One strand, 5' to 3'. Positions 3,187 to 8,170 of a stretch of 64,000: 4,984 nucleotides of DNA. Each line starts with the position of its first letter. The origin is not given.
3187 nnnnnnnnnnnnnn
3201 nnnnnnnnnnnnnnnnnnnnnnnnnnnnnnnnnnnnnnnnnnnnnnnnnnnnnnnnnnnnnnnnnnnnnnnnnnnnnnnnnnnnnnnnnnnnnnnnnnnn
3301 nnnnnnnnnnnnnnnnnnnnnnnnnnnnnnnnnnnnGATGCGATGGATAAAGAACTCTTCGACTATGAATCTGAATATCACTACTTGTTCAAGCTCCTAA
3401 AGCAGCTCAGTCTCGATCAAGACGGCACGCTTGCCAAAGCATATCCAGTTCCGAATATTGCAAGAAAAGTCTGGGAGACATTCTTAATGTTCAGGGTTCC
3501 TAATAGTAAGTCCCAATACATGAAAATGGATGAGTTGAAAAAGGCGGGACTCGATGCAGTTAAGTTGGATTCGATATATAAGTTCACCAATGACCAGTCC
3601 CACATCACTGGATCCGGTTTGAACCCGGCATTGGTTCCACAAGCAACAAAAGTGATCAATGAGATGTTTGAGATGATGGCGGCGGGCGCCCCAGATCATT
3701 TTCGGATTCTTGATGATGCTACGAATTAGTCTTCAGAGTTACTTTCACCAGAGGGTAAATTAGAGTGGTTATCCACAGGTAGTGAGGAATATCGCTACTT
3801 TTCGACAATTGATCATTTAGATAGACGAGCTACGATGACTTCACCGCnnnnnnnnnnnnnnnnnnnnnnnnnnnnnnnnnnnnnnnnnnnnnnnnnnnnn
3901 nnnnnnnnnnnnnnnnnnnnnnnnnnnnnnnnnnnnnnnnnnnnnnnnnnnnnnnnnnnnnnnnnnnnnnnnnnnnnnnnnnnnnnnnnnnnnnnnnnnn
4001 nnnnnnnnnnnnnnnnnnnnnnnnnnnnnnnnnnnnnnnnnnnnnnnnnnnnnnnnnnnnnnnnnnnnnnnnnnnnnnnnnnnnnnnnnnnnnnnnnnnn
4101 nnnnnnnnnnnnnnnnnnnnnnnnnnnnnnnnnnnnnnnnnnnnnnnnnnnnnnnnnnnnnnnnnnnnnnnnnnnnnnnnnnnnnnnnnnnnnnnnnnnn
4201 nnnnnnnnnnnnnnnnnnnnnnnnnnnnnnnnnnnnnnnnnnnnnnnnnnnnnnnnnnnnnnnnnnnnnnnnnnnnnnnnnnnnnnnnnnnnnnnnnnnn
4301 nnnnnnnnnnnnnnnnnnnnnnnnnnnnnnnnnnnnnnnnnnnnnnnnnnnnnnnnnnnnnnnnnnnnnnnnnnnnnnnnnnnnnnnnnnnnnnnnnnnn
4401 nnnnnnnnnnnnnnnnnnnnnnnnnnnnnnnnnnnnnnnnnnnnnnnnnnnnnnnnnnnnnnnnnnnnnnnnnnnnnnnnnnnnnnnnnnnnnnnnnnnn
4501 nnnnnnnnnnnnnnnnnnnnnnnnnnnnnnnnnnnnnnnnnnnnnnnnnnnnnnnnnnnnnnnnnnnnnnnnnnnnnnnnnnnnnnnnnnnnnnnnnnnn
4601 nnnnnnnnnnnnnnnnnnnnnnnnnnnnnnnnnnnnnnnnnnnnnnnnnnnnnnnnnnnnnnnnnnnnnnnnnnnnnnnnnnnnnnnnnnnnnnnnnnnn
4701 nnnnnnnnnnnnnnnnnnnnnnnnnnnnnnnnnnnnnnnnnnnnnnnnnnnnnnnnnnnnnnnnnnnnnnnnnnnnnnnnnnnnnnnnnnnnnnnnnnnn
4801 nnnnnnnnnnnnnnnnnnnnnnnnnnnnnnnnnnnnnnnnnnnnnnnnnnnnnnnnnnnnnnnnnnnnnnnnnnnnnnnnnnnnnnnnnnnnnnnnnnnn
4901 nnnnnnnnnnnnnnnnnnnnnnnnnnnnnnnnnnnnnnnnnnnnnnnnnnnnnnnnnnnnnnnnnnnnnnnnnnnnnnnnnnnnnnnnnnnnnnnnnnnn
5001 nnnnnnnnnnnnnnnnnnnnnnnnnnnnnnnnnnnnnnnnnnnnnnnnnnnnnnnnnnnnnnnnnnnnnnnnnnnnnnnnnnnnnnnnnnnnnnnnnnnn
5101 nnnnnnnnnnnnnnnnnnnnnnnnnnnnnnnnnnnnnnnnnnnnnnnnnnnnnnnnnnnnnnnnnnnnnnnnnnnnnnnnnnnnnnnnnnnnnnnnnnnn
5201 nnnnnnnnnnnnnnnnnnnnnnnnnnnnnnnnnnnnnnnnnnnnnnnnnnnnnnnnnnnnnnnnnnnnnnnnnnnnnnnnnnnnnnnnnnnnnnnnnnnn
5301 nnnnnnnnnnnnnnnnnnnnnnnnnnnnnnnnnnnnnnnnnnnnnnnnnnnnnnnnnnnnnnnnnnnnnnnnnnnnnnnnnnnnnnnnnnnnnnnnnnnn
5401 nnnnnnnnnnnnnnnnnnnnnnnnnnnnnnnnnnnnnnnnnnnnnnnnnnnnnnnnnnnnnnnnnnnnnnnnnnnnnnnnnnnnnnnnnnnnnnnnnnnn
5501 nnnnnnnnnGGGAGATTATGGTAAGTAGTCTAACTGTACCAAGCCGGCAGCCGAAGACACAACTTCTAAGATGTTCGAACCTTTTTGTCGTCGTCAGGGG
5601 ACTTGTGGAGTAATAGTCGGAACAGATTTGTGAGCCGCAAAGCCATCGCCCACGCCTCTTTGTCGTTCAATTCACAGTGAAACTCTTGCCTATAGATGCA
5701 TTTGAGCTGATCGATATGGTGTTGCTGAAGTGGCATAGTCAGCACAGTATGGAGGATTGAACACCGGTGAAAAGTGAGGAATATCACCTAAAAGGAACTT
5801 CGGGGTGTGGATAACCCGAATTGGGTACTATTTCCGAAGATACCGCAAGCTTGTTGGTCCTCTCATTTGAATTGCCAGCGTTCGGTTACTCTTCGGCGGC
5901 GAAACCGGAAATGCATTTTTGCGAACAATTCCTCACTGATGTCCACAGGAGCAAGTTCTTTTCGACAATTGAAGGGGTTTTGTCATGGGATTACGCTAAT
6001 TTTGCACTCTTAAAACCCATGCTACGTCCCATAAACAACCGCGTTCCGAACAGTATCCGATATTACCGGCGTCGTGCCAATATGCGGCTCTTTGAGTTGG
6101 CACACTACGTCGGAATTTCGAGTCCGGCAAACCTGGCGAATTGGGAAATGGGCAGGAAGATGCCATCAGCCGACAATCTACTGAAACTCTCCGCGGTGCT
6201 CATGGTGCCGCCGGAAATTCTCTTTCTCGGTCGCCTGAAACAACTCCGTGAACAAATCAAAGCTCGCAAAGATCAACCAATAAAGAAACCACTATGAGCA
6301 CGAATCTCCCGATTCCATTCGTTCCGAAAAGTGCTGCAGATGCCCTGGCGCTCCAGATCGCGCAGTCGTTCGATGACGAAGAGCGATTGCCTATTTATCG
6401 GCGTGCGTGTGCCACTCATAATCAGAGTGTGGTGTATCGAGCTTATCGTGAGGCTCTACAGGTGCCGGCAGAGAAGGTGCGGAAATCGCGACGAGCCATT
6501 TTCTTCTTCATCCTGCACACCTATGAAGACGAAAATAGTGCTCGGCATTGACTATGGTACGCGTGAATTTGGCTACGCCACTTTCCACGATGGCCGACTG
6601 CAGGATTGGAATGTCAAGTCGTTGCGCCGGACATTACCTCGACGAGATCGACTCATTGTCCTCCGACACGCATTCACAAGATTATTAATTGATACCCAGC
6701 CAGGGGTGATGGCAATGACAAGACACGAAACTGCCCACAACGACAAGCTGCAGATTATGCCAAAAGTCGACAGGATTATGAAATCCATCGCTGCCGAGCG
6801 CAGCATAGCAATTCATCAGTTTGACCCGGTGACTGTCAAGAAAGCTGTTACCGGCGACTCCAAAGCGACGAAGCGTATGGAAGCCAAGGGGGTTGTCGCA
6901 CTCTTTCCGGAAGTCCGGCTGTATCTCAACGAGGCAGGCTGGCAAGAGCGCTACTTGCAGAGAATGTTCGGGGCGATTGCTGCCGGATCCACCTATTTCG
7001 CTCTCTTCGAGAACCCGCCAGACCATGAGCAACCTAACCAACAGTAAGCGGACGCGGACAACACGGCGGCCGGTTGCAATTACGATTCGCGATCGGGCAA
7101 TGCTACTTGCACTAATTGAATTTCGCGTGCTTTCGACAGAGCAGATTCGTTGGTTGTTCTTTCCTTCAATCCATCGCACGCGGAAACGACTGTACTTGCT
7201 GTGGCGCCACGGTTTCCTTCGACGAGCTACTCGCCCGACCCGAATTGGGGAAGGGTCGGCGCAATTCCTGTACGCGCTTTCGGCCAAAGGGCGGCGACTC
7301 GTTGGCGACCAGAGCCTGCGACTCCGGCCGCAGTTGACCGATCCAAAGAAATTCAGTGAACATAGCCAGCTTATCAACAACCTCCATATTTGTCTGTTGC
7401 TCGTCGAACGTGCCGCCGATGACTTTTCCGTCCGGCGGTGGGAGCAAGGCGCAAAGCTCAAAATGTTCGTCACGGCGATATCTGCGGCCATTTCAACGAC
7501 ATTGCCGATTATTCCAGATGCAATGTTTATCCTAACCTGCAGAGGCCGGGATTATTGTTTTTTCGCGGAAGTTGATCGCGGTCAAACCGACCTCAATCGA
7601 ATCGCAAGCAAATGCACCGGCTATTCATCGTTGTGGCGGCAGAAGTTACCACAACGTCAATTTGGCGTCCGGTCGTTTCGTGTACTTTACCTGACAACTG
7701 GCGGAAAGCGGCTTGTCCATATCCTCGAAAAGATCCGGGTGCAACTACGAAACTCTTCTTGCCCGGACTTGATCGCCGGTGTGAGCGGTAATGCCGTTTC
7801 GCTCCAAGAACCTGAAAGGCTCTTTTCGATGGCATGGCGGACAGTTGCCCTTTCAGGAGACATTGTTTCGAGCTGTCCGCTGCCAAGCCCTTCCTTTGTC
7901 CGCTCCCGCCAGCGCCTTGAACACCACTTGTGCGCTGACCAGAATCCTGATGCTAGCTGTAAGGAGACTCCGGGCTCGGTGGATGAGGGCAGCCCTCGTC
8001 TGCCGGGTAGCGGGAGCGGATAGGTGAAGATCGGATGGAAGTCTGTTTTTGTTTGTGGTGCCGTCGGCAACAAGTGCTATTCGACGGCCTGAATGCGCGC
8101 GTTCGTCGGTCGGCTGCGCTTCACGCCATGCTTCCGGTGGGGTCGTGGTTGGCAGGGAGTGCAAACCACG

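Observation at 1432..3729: RloC/PrrC-like ABC ATPase with a zinc hook and a C-terminal R-x3-E...H motif: candidate tRNA anticodon nuclease with no visible restriction-modification partner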

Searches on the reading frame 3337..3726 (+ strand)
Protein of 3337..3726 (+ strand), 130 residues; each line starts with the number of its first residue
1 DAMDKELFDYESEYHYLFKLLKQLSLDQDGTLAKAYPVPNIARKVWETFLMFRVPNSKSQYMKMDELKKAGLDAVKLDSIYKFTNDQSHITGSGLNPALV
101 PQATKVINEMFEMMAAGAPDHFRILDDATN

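Call 52: predict_structure(alignment_id=A4)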
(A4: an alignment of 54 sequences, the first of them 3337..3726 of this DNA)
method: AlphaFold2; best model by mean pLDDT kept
length: 130 residues; sequences in the alignment: 54
mean_pLDDT: 86.5   pTM: 0.82
mean pLDDT of the five models: 86.5, 85.9, 84.6, 84.6, 82.8
residues with pLDDT >= 90: 73; 70-90: 40; 50-70: 16; < 50: 1
segments of 3 or more residues with pLDDT < 50: none
pLDDT, mean of each block of 10 residues (from residue 1): 64 90 86 82 95 95 96 96 76 66 89 97 92
secondary structure, 60 per line:
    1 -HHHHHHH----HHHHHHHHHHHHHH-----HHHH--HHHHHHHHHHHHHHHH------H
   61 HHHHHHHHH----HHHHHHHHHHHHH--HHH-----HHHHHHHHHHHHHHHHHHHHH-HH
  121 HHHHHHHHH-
elements in order: H2-8 H13-26 H32-35 H38-53 H60-69 H74-86 H97-117 H119-129

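Call 59: fold_search(model_id=the predicted structure, library=pdb)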
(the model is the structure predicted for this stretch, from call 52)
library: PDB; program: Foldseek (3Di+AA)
matches with E <= 10: 115; with E <= 0.001: 0
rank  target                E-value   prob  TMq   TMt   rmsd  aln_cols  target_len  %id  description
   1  7ae6_B                3.2e-01  0.89  0.47  0.44   6.4       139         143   10  Crystal structure of di-AMPylated HEPN(R102A) toxin (released 2020-12-30)
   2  2hsb                  5.0e-01  0.95  0.53  0.55   4.7       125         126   10  Crystal structure of a hepn domain containing protein (af_0298) from archaeoglobus fulgidus at 1.95 A resolution (released 2006-08-15)
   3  6upw_L                5.8e-01  0.38  0.31  0.28  10.1       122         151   11  Metavinculin ABD-F-actin complex (released 2020-09-30)
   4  6fzb_A                7.1e-01  0.44  0.33  0.20   6.3       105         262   17  AadA in complex with ATP, magnesium and streptomycin (released 2018-06-13)
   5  1wwp_A                7.5e-01  0.75  0.45  0.48   6.0       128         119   13  Crystal structure of ttk003001694 from Thermus Thermophilus HB8 (released 2005-07-12)
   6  3mfn_A                1.0e+00  0.75  0.47  0.48   5.1       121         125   15  Dfer_2879 protein of unknown function from Dyadobacter fermentans (released 2010-04-14)
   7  6fzb_B                1.0e+00  0.38  0.34  0.20   6.1       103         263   16  AadA in complex with ATP, magnesium and streptomycin (released 2018-06-13)
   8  3mfn_D                1.2e+00  0.75  0.48  0.52   4.6       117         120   15  Dfer_2879 protein of unknown function from Dyadobacter fermentans (released 2010-04-14)
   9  3jbk_M                1.6e+00  0.09  0.23  0.23  12.5       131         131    9  Cryo-EM reconstruction of the metavinculin-actin interface (released 2015-11-04)
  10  8xeh_D                1.7e+00  0.75  0.53  0.55   4.3       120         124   18  Crystal structure of HEPN-MNT complex (released 2024-12-18)
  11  1zu2_MODEL_1_A        1.8e+00  0.09  0.24  0.21  16.4       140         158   14  Solution NMR structure of the plant Tom20 mitochondrial import receptor from Arabidopsis thaliana (released 2005-12-06)
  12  5j5k                  1.8e+00  0.14  0.29  0.26  13.2       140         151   13  CRYSTAL STRUCTURE OF AFMP4P IN COMPLEX WITH PALMITIC ACID (released 2017-04-05)
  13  8yuf_A                2.0e+00  0.33  0.42  0.41   6.0       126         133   14  Crystal structure of HEPN (Q64A) toxin (released 2025-04-02)
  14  5j5l                  2.1e+00  0.14  0.30  0.26  13.4       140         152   14  CRYSTAL STRUCTURE OF AFMP4P IN COMPLEX WITH ARACHIDONIC ACID (released 2017-04-05)
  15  7uuw_G                2.4e+00  0.21  0.34  0.30   9.2       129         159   12  Cryogenic electron microscopy 3D map of F-actin bound by the Actin Binding Domain of alpha-catenin ortholog, HMP1 (released 2023-01-18)
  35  8xeh_B                4.5e+00  0.14  0.38  0.38   6.8       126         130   10  Crystal structure of HEPN-MNT complex (released 2024-12-18)
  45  1o3u                  5.0e+00  0.12  0.37  0.39   7.6       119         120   15  Crystal structure of an hepn domain protein (tm0613) from thermotoga maritima at 1.75 A resolution (released 2003-04-22)
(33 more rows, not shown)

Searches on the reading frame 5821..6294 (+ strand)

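Call 21: search_protein_families(library=pfam, proteins=[window:5821-6294:+], max_evalue=0.01)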
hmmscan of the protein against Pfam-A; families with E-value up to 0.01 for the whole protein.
window:5821-6294:+ (158 aa): 3 families
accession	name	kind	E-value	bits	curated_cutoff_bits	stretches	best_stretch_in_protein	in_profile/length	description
PF01381.28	HTH_3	-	4e-08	33.6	23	1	79-133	1-54/55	Helix-turn-helix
PF12844.13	HTH_19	-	0.00017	21.8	30.2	1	79-135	4-59/64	Helix-turn-helix domain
PF13560.12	HTH_31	-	0.0018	19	27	0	80-132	7-59/64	Helix-turn-helix domain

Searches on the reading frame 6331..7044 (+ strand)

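Call 21: search_protein_families(library=pfam, proteins=[window:6331-7044:+], max_evalue=0.01)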
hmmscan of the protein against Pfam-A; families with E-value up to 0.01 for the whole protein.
window:6331-7044:+ (238 aa): 1 family
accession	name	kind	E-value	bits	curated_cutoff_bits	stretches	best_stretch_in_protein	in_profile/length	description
PF02075.23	RuvC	-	3.5e-07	30.7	22.2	1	70-183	1-118/148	Crossover junction endodeoxyribonuclease RuvC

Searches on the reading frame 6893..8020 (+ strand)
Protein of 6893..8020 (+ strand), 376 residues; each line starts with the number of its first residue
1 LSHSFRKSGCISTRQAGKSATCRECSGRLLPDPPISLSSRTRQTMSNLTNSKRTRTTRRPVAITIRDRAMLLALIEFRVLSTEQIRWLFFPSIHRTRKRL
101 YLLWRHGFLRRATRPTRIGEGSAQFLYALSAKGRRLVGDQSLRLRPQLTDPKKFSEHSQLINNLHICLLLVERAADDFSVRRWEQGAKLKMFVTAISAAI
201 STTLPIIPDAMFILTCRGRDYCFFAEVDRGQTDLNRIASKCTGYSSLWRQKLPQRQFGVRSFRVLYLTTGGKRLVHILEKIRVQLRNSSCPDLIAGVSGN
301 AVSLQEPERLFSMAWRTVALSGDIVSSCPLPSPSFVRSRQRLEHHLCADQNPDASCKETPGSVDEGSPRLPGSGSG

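Call 21: search_protein_families(library=pfam, proteins=[window:6893-8020:+], max_evalue=0.01)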
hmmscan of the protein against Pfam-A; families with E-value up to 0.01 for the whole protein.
window:6893-8020:+ (376 aa): 1 family
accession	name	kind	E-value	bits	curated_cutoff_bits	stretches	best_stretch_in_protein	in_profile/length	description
PF13814.12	Replic_Relax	-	5.5e-26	92.3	25.3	1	73-255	3-183/191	Replication-relaxation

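Call 95: search_protein_families(library=padloc, proteins=[window:6893-8020:+], max_evalue=0.00001)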
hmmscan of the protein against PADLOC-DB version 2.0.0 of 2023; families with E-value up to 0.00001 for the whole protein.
window:6893-8020:+ (376 aa): 0 families
